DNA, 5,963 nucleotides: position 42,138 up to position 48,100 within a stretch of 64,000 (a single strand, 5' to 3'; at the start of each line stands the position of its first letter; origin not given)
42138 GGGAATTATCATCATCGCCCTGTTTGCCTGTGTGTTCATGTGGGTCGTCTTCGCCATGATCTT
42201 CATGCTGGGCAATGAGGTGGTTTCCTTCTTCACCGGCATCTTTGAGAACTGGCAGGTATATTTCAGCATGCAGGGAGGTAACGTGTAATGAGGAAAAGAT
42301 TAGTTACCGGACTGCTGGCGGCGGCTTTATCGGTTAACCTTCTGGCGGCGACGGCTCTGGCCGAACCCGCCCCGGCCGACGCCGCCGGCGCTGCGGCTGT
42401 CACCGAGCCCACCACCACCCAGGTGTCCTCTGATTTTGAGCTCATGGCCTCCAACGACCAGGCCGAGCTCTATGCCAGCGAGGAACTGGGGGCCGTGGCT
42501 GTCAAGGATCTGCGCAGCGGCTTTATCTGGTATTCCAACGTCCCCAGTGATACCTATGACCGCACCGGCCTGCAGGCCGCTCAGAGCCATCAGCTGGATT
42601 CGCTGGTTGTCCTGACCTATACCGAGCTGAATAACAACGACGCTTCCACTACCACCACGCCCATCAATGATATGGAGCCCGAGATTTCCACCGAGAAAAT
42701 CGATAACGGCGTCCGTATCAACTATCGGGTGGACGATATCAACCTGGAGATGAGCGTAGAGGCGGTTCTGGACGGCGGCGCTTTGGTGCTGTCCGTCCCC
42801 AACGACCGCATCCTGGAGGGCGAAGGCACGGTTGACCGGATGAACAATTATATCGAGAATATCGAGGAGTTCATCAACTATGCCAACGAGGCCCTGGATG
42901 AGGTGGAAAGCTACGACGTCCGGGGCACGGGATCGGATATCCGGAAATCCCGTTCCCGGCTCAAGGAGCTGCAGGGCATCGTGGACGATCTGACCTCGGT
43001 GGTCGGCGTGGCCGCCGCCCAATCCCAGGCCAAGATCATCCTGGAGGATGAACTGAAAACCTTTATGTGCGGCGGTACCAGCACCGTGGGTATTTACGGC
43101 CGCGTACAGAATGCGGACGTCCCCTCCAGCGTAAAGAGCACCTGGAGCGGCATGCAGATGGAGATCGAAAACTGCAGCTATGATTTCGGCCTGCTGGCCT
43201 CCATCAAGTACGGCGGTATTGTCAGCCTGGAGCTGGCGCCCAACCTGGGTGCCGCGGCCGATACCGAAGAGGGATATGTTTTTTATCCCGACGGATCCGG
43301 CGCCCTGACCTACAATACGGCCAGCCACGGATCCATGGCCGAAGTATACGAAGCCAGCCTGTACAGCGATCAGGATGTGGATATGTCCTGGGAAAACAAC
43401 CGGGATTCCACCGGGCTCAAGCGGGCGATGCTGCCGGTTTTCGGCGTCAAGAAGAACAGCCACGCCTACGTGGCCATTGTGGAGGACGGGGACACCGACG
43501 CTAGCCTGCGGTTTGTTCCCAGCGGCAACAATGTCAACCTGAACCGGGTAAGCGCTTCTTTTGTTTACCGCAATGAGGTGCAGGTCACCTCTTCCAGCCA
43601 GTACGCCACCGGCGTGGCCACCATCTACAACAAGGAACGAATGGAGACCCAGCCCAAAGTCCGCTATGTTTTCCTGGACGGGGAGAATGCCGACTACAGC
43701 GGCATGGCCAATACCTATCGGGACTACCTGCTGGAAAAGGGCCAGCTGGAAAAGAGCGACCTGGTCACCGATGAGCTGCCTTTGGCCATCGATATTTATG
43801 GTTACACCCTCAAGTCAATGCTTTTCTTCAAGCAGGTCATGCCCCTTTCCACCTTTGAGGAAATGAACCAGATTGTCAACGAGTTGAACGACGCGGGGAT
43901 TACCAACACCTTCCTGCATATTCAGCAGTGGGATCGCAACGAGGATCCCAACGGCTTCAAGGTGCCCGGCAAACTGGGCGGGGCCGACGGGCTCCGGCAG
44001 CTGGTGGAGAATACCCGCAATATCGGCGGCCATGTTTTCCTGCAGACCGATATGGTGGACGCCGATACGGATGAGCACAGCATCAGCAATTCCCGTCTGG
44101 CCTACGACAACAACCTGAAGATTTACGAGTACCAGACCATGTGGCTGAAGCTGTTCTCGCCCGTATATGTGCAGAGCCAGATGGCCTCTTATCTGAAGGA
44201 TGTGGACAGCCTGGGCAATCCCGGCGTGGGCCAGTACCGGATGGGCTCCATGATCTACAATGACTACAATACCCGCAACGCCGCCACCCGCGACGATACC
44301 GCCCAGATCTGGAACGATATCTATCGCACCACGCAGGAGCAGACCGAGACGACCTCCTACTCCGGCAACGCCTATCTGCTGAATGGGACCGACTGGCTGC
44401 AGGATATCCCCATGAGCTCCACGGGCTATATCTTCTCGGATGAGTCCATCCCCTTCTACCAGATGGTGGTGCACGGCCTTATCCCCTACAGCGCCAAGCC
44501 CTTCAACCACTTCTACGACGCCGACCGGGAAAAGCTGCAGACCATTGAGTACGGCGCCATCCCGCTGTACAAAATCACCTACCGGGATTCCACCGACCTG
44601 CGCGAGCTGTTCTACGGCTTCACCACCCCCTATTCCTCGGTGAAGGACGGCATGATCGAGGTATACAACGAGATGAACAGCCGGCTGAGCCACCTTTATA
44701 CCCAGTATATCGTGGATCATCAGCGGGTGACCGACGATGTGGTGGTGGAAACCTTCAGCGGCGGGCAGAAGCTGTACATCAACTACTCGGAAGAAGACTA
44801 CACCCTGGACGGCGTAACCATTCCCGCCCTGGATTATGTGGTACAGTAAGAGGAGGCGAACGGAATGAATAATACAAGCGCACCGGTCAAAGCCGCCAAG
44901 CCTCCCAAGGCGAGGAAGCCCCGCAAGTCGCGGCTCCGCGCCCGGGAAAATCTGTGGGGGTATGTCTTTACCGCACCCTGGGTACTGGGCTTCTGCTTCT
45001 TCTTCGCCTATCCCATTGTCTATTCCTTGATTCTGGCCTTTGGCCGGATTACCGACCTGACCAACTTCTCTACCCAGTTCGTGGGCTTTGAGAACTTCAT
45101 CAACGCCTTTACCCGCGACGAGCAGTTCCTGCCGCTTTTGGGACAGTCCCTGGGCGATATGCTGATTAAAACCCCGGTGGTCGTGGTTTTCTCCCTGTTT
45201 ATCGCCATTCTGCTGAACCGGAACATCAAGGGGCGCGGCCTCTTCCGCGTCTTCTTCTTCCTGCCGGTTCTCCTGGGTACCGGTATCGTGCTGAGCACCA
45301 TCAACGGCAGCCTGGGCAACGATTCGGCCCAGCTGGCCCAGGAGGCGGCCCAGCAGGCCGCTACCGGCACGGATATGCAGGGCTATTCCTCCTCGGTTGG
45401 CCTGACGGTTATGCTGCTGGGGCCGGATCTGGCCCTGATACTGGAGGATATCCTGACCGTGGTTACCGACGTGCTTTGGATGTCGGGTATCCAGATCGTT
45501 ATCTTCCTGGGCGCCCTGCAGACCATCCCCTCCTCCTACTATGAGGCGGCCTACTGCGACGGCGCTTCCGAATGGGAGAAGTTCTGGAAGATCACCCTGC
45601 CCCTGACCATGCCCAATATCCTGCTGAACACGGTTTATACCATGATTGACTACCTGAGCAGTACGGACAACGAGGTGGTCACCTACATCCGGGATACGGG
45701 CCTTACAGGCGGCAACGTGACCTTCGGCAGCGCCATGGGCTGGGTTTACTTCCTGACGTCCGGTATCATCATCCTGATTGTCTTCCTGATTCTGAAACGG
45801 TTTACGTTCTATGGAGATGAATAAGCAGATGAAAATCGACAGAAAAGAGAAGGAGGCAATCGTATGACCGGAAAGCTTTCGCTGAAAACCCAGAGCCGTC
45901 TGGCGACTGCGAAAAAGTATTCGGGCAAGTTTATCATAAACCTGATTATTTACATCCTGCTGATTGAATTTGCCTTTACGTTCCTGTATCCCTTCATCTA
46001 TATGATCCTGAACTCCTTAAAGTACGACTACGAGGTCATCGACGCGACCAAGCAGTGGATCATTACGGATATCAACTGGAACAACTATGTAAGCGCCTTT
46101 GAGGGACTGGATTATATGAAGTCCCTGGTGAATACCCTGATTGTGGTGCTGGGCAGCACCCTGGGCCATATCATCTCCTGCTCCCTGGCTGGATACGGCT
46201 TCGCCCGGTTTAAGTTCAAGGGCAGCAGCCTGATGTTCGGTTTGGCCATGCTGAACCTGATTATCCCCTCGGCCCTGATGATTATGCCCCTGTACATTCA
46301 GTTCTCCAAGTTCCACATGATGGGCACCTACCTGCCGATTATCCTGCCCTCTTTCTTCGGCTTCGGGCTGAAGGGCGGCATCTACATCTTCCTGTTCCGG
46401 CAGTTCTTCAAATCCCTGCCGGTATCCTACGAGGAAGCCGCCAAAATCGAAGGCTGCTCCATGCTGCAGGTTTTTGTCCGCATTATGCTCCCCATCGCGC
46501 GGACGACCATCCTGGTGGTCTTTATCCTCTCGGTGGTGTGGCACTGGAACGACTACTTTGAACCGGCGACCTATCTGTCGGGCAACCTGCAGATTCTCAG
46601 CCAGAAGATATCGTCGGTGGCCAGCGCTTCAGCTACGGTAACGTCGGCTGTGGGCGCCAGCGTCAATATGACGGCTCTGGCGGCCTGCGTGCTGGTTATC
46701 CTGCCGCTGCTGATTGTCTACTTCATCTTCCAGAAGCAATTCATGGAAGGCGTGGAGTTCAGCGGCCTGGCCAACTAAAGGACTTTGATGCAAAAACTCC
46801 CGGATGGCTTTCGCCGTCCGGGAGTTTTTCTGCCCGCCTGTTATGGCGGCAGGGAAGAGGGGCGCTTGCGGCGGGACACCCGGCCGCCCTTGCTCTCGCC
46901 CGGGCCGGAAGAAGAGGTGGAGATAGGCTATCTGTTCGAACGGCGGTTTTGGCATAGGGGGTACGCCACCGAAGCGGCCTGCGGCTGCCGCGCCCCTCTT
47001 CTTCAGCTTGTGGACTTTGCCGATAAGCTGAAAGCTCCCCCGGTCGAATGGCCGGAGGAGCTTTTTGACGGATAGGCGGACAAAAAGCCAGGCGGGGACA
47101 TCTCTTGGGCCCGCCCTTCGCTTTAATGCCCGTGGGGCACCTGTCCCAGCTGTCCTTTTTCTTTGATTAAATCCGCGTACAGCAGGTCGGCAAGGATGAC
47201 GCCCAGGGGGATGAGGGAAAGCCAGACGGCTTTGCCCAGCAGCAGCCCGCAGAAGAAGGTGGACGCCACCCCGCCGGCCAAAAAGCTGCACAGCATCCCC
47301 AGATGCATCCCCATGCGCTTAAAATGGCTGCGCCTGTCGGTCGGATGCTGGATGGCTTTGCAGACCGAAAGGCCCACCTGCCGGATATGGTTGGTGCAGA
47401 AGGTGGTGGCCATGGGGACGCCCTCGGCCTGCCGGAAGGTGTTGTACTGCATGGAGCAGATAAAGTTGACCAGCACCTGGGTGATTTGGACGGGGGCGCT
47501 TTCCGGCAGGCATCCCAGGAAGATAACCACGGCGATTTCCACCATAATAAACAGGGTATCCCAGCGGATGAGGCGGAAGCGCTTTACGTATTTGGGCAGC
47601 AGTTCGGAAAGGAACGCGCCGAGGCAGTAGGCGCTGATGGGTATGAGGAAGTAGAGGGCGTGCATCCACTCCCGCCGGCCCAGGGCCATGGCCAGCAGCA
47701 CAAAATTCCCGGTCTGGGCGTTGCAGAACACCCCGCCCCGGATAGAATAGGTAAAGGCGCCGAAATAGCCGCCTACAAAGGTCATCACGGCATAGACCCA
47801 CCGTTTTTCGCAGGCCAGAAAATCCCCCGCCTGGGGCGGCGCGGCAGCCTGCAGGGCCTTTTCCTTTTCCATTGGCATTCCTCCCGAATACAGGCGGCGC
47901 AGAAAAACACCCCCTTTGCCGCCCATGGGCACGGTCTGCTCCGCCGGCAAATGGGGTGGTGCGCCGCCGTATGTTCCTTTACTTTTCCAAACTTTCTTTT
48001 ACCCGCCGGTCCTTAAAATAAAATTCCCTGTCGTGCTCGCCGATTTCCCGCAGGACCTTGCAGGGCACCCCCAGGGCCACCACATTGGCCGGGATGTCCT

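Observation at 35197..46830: Seven-gene operon for an atypical glycan capture/import apparatus: giant CBM-bearing binding protein, NHL-TPR-Yip1 membrane protein, 853-aa orphan exoprotein and two permease pairs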

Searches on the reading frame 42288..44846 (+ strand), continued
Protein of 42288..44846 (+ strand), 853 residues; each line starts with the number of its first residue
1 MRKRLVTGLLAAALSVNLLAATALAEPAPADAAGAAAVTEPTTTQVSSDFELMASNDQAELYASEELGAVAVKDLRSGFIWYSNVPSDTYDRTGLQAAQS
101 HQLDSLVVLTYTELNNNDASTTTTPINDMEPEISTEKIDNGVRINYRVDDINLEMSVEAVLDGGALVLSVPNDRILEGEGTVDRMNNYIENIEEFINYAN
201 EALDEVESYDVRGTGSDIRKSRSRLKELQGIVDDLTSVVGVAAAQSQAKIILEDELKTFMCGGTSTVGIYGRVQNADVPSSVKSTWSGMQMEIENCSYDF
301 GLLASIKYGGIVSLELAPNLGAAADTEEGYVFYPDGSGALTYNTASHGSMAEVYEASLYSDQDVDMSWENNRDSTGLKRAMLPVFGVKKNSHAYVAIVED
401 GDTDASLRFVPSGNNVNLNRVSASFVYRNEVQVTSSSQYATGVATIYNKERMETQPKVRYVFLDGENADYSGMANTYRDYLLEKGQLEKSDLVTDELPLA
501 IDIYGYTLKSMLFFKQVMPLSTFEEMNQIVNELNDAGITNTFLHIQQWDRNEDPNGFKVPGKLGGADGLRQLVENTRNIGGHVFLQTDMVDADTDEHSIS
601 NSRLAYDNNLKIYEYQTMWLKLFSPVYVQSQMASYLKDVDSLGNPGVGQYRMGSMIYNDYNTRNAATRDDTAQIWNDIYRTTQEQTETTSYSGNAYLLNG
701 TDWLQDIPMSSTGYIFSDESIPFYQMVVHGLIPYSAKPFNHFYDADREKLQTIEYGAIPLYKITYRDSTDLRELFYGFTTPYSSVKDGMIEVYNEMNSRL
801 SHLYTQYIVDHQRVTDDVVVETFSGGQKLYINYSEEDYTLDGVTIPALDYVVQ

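Call 76: search_protein_representatives(alignment_id=A1)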
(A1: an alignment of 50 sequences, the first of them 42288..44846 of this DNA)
Query: 50 sequences, 743 profile positions. Proteins with E-value up to 0.001 (for the whole library): 7217; up to 1e-10: 5579; up to 1e-30: 4119. The best 150 are listed.
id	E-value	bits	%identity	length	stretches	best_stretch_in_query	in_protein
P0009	3.1e-287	971.3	-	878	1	4-735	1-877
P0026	1.0e-257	873.8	-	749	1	4-739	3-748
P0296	1.3e-255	866.7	-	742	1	5-741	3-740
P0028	7.2e-253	857.7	-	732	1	4-740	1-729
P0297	2.6e-250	849.3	-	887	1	4-736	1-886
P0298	1.5e-247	840.1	-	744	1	46-739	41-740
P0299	4.3e-245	832.0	-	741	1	4-739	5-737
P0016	3.9e-244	828.9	-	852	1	5-735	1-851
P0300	1.2e-242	824.0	-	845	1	43-736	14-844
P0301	6.6e-241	818.2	-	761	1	5-738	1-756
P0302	7.2e-241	818.0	-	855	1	45-739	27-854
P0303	3.7e-239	812.4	-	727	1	6-739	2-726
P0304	1.0e-237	807.6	-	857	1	48-738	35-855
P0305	2.2e-235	799.9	-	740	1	4-737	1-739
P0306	1.1e-233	794.3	-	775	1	4-740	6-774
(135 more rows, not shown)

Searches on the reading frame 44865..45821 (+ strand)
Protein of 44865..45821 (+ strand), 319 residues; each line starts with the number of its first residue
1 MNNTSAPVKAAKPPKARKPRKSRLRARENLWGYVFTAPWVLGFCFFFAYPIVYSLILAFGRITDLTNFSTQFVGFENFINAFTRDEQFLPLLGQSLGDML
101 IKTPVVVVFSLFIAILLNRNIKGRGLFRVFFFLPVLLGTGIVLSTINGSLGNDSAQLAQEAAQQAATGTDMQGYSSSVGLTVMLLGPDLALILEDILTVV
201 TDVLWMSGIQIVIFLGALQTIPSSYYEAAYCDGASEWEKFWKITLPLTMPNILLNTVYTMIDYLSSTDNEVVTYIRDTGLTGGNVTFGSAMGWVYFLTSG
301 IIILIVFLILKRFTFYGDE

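Call 6: search_protein_families(library=pfam, proteins=[window:44865-45821:+], max_evalue=0.01)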
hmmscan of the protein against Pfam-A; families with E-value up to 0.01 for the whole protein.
window:44865-45821:+ (319 aa): 1 family
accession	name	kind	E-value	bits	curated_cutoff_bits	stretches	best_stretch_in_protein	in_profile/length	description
PF00528.27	BPD_transp_1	-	3e-09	37.3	26.4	1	107-309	34-168/184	Binding-protein-dependent transport system inner membrane component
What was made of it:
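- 44865..45824 (+): Permease F2 (319 aa). BPD_transp_1 E 3e-9 (call 6).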

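Call 7: search_protein_families(library=ncbifam, proteins=[window:44865-45821:+], max_evalue=0.01)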
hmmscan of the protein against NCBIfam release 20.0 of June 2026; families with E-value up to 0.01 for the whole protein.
window:44865-45821:+ (319 aa): 22 families
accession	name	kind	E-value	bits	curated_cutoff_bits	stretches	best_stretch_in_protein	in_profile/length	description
NF007852.0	PRK10561.1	equivalog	2e-14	54.1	335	2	199-266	162-233/295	sn-glycerol-3-phosphate ABC transporter permease UgpA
TIGR03262.1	PhnU2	equivalog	8e-10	38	593.25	1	65-257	30-195/546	putative 2-aminoethylphosphonate ABC transporter permease subunit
TIGR01581.1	Mo_ABC_porter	hypoth_equivalog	8.2e-08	32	210.3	1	199-260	107-168/225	ABC transporter permease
NF040932.1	ABC_arch_GlcU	equivalog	1.4e-07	31.5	340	1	208-264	149-202/272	glucose ABC transporter permease GlcU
NF043074.1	MMSYN1_0196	equivalog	1.4e-07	31.1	350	2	208-303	151-256/277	spermidine/putrescine ABC transporter permease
TIGR02141.1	modB_ABC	equivalog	4.2e-07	29.8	182.6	1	214-257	99-142/208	molybdate ABC transporter permease subunit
NF008232.0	PRK10999.1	equivalog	6.7e-07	28.4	392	1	211-250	391-430/520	maltose ABC transporter permease MalF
TIGR00969.1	3a0106s02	subfamily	8.3e-07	28.7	240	1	218-259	166-207/272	sulfate ABC transporter permease subunit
TIGR02139.1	permease_CysT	equivalog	9.8e-06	25.3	246.1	1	217-254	154-191/265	sulfate ABC transporter permease subunit CysT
NF008231.0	PRK10998.1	equivalog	4.9e-05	23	261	1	205-264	166-227/296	maltose ABC transporter permease MalG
NF007044.0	PRK09497.1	equivalog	6.2e-05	22.6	348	1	172-306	127-271/285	spermidine/putrescine ABC transporter permease PotB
NF006939.0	PRK09421.1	equivalog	7.6e-05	22.2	262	1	217-260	115-158/230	molybdate ABC transporter permease subunit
NF040931.1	ABC_arch_GlcT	equivalog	0.00029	20.6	360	1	200-257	148-205/278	glucose ABC transporter permease GlcT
TIGR03416.1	ABC_choXWV_perm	equivalog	0.00033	20.2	363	1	215-313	171-266/267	choline ABC transporter permease subunit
NF008196.0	PRK10952.1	equivalog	0.00035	19.5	439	1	199-314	213-325/356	glycine betaine/L-proline ABC transporter permease ProW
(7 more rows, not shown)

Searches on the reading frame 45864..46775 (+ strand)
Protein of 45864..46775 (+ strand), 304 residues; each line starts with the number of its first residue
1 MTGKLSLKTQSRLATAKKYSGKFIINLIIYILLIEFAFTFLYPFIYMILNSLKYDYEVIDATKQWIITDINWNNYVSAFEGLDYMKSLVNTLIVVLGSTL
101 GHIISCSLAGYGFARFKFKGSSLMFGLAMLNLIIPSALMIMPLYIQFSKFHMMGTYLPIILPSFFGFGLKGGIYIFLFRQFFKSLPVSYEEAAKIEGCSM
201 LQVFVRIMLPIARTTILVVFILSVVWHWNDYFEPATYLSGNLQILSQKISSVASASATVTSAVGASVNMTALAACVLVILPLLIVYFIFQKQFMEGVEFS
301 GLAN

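Call 6: search_protein_families(library=pfam, proteins=[window:45864-46775:+], max_evalue=0.01)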
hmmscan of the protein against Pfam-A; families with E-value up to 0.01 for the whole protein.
window:45864-46775:+ (304 aa): 1 family
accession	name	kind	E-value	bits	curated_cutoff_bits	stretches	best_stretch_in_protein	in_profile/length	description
PF00528.27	BPD_transp_1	-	7.6e-16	58.8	26.4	1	108-293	3-178/184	Binding-protein-dependent transport system inner membrane component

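Call 7: search_protein_families(library=ncbifam, proteins=[window:45864-46775:+], max_evalue=0.01)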
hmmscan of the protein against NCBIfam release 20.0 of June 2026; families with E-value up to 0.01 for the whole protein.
window:45864-46775:+ (304 aa): 11 families
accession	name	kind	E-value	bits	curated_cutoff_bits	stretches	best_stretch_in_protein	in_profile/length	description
NF008210.0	PRK10973.1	equivalog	7.5e-26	91.4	297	1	55-297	45-276/281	sn-glycerol-3-phosphate ABC transporter permease UgpE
NF040932.1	ABC_arch_GlcU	equivalog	2.8e-20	73.1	340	1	28-297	4-264/272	glucose ABC transporter permease GlcU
NF008231.0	PRK10998.1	equivalog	6.9e-14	52.1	261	1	84-300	81-292/296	maltose ABC transporter permease MalG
TIGR01581.1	Mo_ABC_porter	hypoth_equivalog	4.6e-09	36.1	210.3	1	67-227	2-171/225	ABC transporter permease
NF007047.0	PRK09500.1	equivalog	3.3e-07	30.2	326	1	34-284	11-244/257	spermidine/putrescine ABC transporter permease PotC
NF006939.0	PRK09421.1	equivalog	4.3e-06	26.3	262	1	104-284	28-216/230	molybdate ABC transporter permease subunit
NF040839.1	tungstate_WtpB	equivalog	0.00015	21.5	340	1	67-223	25-189/251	tungstate ABC transporter permease WtpB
NF011624.0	PRK15050.1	equivalog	0.00061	19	247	0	22-145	21-132/297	2-aminoethylphosphonate ABC transporter permease subunit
TIGR02141.1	modB_ABC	equivalog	0.00099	18.8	182.6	1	93-245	5-165/208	molybdate ABC transporter permease subunit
TIGR00969.1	3a0106s02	subfamily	0.0011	18.5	240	1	70-281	45-264/272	sulfate ABC transporter permease subunit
NF008208.0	PRK10971.1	equivalog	0.0026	17.3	415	0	68-256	40-236/277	sulfate/thiosulfate ABC transporter permease CysT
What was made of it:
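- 45864..46778 (+): Permease G2 (304 aa). BPD_transp_1 E 8e-16 and UgpE-like (calls 6, 7).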

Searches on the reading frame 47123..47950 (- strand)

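Call 11: search_protein_families(library=pfam, proteins=[window:47123-47950:-], max_evalue=0.0001)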
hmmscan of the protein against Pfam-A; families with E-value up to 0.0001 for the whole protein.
window:47123-47950:- (275 aa): 1 family
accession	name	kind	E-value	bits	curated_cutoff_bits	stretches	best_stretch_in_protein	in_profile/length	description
PF06912.16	DUF1275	-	2.2e-44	152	25.4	1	54-253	3-191/193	Protein of unknown function (DUF1275)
